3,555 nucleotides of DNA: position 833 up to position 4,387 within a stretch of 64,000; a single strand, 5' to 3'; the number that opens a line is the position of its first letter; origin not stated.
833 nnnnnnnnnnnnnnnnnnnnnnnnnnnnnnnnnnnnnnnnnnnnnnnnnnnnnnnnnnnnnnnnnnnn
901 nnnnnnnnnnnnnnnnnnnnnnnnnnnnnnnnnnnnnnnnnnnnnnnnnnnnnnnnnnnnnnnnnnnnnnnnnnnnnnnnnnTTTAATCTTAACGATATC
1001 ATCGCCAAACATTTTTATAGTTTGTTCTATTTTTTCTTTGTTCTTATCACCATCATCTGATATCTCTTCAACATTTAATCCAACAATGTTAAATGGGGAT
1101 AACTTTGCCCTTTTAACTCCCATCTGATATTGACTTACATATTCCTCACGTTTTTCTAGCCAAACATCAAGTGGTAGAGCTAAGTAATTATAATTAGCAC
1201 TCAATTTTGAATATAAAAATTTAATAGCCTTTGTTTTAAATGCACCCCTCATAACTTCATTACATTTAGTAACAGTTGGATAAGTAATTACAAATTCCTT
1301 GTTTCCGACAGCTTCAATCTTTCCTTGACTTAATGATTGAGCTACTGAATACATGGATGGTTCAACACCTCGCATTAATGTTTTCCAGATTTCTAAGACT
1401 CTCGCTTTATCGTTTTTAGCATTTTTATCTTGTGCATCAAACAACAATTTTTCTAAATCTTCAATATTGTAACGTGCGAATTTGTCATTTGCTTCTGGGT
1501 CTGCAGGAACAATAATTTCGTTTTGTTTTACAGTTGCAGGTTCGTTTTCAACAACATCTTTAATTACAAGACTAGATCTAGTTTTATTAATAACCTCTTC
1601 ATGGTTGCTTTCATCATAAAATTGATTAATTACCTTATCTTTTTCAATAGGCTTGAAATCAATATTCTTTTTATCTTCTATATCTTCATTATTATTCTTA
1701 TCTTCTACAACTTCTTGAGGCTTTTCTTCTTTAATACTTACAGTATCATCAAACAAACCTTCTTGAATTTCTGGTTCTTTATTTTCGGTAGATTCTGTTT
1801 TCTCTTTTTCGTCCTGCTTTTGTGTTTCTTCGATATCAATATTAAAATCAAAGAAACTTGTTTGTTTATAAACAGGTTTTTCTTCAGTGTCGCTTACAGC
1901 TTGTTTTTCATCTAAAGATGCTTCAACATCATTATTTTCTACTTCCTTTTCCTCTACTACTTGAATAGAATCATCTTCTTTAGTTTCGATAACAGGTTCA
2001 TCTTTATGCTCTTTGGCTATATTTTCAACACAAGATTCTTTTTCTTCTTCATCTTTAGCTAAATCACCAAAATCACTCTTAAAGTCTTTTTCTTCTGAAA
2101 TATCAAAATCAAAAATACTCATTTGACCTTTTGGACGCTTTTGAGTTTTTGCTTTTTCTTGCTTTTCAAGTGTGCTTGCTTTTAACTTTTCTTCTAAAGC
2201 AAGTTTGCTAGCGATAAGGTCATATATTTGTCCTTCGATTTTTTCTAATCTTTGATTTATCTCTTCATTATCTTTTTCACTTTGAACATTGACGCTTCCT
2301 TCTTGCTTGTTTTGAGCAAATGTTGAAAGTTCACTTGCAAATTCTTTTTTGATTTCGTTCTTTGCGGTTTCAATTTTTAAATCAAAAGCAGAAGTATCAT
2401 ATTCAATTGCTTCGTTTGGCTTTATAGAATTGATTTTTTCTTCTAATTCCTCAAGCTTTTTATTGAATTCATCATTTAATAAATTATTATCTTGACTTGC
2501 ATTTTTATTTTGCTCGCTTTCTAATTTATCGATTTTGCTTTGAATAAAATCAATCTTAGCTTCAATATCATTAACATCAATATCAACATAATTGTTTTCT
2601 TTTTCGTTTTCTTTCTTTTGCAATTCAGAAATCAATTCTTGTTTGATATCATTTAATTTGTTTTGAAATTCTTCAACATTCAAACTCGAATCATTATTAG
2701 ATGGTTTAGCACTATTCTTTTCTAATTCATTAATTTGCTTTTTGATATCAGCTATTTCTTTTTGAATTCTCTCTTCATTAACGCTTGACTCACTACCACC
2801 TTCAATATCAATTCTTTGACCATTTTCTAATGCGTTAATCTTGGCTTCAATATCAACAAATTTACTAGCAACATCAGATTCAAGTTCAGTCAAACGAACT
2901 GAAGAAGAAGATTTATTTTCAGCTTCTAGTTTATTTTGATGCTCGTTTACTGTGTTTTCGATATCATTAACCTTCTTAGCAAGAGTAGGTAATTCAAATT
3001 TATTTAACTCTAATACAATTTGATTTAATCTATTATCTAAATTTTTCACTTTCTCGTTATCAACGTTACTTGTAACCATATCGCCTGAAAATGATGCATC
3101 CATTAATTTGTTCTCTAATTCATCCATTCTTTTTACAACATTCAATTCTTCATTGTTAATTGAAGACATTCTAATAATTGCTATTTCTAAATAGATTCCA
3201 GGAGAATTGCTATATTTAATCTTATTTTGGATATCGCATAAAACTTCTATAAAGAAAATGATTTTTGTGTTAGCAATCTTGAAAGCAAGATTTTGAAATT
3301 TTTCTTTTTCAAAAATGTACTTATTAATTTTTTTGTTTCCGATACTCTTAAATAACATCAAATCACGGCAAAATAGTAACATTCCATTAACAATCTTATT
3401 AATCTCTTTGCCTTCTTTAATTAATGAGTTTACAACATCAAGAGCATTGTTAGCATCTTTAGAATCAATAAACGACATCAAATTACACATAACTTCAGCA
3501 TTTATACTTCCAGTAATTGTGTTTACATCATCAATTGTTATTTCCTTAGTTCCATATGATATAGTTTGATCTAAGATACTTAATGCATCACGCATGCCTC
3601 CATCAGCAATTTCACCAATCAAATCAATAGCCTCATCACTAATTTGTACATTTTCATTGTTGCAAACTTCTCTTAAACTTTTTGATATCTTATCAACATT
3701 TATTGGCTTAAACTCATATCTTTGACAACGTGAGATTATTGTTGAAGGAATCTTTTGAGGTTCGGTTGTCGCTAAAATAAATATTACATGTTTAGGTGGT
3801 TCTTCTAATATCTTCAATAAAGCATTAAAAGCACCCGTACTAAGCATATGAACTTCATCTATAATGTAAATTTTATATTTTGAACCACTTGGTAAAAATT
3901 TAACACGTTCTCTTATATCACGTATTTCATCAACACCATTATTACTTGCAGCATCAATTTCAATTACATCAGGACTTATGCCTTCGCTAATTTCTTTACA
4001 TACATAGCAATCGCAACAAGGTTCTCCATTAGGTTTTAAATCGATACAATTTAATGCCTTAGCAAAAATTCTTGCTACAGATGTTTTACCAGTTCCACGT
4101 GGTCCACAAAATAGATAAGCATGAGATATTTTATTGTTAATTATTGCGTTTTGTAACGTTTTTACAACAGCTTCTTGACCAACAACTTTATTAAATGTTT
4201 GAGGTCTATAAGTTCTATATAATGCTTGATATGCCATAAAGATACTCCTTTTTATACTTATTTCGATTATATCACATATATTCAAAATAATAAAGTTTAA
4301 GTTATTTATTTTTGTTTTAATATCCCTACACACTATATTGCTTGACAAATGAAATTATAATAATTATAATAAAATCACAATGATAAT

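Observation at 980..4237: DnaX (tau) carries a roughly 550-aa coiled-coil and acidic FDF-repeat insertion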

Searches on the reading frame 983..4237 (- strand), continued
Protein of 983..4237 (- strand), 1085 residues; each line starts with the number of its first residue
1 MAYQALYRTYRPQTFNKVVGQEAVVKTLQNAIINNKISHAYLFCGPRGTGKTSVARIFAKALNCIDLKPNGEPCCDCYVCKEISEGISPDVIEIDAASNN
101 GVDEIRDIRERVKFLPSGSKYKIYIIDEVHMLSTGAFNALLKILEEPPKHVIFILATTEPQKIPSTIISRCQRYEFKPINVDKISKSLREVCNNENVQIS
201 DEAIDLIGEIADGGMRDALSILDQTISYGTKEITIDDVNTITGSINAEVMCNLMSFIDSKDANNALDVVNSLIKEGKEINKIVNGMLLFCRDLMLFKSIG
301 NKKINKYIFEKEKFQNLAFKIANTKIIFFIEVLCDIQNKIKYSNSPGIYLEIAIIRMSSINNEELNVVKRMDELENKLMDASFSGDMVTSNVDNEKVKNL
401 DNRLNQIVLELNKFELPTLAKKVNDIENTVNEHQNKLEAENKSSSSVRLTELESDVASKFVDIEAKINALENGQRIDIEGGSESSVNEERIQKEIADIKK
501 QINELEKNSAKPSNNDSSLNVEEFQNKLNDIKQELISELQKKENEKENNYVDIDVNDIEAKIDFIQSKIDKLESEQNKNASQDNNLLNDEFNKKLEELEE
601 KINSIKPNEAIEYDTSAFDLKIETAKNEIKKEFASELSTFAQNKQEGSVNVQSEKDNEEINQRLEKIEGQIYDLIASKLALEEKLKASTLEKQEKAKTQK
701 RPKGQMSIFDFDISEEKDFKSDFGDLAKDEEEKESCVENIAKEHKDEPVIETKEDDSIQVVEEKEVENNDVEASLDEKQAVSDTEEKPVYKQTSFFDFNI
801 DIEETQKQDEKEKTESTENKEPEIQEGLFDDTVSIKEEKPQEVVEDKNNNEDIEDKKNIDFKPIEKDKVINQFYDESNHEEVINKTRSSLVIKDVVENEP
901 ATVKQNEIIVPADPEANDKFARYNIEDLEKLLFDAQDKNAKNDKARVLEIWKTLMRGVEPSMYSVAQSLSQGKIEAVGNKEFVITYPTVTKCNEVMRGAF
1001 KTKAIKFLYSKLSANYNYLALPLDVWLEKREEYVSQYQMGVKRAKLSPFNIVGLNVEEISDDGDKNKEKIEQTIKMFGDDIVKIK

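Call 58: find_encoding_contigs(protein=P0001, flank=1000, max_places=3)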
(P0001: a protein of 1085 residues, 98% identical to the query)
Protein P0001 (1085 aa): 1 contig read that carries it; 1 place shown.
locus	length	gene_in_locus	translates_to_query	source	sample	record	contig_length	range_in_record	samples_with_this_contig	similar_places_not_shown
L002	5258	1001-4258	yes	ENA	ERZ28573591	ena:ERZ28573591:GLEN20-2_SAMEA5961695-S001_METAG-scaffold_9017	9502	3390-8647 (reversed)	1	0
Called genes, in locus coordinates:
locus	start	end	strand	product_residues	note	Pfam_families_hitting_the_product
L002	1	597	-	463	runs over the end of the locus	PF01336:tRNA_anti-codon, PF00152:tRNA-synt_2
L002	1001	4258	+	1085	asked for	PF05496:RuvB_N (faint), PF13177:DNA_pol3_delta2, PF00004:AAA, PF07728:AAA_5 (faint), PF13401:AAA_22 (faint), PF22608:DNAX_ATPase_lid, PF12169:DNA_pol3_gamma3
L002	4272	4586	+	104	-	PF02575:YbaB_DNA_bd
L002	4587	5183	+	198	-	PF21176:RecR_HhH, PF02132:RecR_ZnF, PF13662:Toprim_4, PF21175:RecR_C (faint)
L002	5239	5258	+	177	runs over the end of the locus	PF01751:Toprim, PF13662:Toprim_4 (faint), PF13331:DUF4093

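Call 59: find_encoding_contigs(protein=P0002, flank=1000, max_places=3)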
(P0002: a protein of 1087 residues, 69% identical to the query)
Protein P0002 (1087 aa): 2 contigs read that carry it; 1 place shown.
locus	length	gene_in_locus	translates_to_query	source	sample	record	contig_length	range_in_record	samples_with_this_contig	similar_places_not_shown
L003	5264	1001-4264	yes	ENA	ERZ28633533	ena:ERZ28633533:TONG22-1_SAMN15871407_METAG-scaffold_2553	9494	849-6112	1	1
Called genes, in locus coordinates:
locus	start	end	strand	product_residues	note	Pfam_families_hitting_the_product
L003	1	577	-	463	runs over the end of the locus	PF01336:tRNA_anti-codon, PF00152:tRNA-synt_2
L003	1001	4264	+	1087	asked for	PF05496:RuvB_N (faint), PF13177:DNA_pol3_delta2, PF00004:AAA, PF07728:AAA_5 (weak), PF13401:AAA_22 (weak), PF22608:DNAX_ATPase_lid, PF12169:DNA_pol3_gamma3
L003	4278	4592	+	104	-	PF02575:YbaB_DNA_bd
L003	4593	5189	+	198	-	PF21176:RecR_HhH, PF02132:RecR_ZnF (weak), PF13662:Toprim_4, PF21175:RecR_C (faint)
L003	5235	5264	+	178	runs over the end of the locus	PF01751:Toprim, PF13155:Toprim_2 (faint), PF13662:Toprim_4 (weak), PF13331:DUF4093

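Call 76: fold_search(model_id=the predicted structure, library=pdb)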
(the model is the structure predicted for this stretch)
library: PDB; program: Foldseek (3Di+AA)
matches with E <= 10: 1277; with E <= 0.001: 683
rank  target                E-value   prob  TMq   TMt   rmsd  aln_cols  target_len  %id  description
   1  8giy_C                1.0e-30  1.00  0.29  0.77   4.3       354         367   36  E. coli clamp loader with closed clamp (released 2024-03-27)
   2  8var_C                2.8e-30  1.00  0.29  0.77   4.3       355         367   36  Structure of the E. coli clamp loader bound to the beta clamp in a Closed-DNA2 conformation (released 2024-03-27)
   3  8gj1_D                5.1e-30  1.00  0.29  0.78   4.4       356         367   36  E. coli clamp loader with open clamp on primed template DNA (form 2) (released 2024-03-27)
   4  8gj0_D                6.8e-30  1.00  0.29  0.80   4.4       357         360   36  E. coli clamp loader with open clamp on primed template DNA (form 1) (released 2024-03-27)
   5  3glg_D                7.2e-30  1.00  0.29  0.80   4.2       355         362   36  Crystal Structure of a Mutant (gammaT157A) E. coli Clamp Loader Bound to Primer-Template DNA (released 2009-05-26)
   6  8gj0_B                1.1e-29  1.00  0.28  0.74   5.7       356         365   36  E. coli clamp loader with open clamp on primed template DNA (form 1) (released 2024-03-27)
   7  8vap_D                1.2e-29  1.00  0.29  0.81   4.2       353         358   36  Structure of the E. coli clamp loader bound to the beta clamp in a Fully-Open conformation (released 2024-03-27)
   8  8val_C                2.0e-29  1.00  0.30  0.77   4.3       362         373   36  Structure of the E. coli clamp loader bound to the beta clamp in a Open-DNAp/t conformation (released 2024-03-27)
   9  8vaq_C                2.8e-29  1.00  0.29  0.76   4.3       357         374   37  Structure of the E. coli clamp loader bound to the beta clamp in a Closed-DNA1 conformation (released 2024-03-27)
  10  8val_B                2.9e-29  1.00  0.28  0.75   5.6       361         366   36  Structure of the E. coli clamp loader bound to the beta clamp in a Open-DNAp/t conformation (released 2024-03-27)
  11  3glf_D                3.0e-29  1.00  0.29  0.80   4.2       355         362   36  Crystal Structure of the Ecoli Clamp Loader Bound to Primer-Template DNA (released 2009-05-26)
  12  8giy_D                3.4e-29  1.00  0.29  0.80   4.2       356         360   36  E. coli clamp loader with closed clamp (released 2024-03-27)
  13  8vam_D                4.8e-29  1.00  0.29  0.80   4.2       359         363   36  Structure of the E. coli clamp loader bound to the beta clamp in a Semi-Open conformation (released 2024-03-27)
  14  8vat_B                5.8e-29  1.00  0.28  0.75   5.6       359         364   37  Structure of the E. coli clamp loader bound to the beta clamp in a Open-RNAp/t conformation (released 2024-03-27)
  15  8vap_C                8.2e-29  1.00  0.29  0.76   4.6       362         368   37  Structure of the E. coli clamp loader bound to the beta clamp in a Fully-Open conformation (released 2024-03-27)
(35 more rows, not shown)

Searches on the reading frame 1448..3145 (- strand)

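Call 17: search_protein_families(library=ncbifam, proteins=[window:1448-3145:-], max_evalue=1)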
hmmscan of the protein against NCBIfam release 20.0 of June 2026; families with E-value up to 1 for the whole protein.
window:1448-3145:- (566 aa): 1 family
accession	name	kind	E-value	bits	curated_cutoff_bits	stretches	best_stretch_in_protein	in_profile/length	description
NF011020.0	PRK14449.1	equivalog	0.087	12.8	103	1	271-303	29-61/90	acylphosphatase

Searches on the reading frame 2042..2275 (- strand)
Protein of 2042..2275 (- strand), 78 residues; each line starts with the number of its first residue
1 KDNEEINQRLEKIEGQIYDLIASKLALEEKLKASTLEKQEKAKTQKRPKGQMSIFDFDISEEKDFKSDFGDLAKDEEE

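Call 25: find_homologous_proteins(query=A2, max_evalue=0.001)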
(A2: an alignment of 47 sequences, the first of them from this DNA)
Query A2 (47 sequences): 1799 candidates shared short words with the query, none scored E <= 0.001.
